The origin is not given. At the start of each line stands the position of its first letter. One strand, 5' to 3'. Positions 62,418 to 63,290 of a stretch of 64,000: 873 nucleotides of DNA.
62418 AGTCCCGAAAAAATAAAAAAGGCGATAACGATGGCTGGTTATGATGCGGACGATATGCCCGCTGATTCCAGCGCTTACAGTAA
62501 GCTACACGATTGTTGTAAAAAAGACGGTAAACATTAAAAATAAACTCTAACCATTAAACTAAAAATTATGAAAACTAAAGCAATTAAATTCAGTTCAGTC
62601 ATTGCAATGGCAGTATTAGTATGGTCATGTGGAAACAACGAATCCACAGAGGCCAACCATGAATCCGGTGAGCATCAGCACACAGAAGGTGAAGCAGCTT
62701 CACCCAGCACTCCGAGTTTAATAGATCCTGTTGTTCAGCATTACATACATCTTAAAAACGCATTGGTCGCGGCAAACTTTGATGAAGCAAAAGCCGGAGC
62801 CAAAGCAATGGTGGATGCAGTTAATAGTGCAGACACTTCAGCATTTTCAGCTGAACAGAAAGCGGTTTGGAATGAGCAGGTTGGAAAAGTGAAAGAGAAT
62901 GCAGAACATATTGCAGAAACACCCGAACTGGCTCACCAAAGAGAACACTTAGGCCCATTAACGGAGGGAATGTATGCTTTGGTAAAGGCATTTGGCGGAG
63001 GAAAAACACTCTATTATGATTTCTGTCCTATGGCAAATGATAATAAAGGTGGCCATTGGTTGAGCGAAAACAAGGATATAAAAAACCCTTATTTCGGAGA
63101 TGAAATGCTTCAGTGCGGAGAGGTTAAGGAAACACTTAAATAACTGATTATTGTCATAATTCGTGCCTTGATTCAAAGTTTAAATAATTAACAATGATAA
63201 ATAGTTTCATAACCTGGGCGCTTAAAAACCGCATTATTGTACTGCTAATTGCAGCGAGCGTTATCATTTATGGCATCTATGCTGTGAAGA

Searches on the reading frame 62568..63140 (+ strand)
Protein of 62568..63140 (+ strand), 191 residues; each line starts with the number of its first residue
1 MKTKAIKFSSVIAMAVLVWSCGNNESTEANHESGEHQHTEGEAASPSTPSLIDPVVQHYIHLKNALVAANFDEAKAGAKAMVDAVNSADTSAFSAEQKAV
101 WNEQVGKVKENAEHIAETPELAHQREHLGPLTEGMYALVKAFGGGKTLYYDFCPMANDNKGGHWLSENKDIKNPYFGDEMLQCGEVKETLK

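Call 15: search_protein_families(library=pfam, proteins=[window:62568-63140:+], max_evalue=0.01)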
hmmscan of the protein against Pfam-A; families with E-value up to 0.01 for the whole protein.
window:62568-63140:+ (191 aa): 1 family
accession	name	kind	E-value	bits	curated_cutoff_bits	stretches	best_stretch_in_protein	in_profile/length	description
PF11827.13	DUF3347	-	2.7e-26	92.7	25.5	1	55-144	1-90/93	Protein of unknown function (DUF3347)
